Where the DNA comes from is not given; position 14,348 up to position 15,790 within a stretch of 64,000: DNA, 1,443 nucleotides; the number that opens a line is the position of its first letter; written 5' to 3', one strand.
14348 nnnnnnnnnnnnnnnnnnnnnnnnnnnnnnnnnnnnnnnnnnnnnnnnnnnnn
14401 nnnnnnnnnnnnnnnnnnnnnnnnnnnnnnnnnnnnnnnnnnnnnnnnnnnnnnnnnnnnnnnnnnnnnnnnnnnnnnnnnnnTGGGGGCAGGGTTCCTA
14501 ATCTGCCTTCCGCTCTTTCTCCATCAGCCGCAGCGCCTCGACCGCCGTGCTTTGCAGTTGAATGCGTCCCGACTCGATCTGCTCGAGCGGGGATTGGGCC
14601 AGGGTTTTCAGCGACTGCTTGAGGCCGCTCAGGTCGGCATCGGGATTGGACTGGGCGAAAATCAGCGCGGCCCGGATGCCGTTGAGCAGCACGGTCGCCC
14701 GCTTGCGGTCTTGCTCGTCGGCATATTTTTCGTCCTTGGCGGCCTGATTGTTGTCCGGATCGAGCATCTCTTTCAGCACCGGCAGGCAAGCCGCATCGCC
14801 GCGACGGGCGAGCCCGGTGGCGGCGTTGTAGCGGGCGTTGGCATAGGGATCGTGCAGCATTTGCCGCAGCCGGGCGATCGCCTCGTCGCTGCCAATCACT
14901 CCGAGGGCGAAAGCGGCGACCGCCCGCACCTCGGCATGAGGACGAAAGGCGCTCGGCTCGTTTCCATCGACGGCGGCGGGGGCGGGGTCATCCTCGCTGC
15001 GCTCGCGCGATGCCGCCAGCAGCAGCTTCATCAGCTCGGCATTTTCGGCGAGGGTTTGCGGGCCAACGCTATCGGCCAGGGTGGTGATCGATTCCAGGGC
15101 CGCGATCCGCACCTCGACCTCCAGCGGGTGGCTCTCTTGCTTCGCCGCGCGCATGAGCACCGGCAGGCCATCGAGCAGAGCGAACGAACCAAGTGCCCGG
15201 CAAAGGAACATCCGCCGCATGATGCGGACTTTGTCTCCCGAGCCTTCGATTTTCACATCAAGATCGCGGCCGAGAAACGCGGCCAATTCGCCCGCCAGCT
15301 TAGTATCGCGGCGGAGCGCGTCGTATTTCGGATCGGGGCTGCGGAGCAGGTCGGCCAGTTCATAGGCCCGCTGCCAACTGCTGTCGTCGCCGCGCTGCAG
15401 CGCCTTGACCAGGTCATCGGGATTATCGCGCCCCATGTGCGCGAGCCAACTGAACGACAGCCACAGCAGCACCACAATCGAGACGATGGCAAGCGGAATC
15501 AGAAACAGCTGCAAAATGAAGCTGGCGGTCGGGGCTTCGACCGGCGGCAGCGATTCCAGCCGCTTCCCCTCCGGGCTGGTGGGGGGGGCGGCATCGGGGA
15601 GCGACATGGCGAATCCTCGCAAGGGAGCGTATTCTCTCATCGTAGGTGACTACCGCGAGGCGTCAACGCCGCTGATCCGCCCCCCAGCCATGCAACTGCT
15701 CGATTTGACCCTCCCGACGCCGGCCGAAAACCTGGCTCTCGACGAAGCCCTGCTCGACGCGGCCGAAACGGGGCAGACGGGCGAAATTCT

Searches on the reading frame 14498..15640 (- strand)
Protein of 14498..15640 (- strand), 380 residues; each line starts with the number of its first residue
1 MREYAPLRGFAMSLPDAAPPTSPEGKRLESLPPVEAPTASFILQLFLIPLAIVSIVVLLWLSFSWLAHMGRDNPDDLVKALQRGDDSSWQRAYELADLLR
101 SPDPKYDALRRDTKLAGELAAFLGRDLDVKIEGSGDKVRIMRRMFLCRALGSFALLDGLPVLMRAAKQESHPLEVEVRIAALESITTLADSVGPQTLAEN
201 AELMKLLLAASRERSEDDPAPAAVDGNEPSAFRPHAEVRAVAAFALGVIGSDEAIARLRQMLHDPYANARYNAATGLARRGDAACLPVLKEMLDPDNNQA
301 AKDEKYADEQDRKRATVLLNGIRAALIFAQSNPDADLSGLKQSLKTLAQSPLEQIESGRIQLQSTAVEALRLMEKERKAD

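Call 71: search_protein_families(library=pfam, proteins=[window:14498-15640:-], max_evalue=0.001)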
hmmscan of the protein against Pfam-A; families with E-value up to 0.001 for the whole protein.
window:14498-15640:- (380 aa): 3 families
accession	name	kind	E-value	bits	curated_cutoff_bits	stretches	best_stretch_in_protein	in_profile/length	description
PF13646.12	HEAT_2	-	9.3e-14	51.9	27.7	1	234-299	12-77/88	HEAT repeats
PF03130.22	HEAT_PBS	-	1.9e-08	34.5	20.9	0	238-264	1-27/27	PBS lyase HEAT-like repeat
PF02985.28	HEAT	-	0.00083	19.8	23.5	0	234-250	12-28/31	HEAT repeat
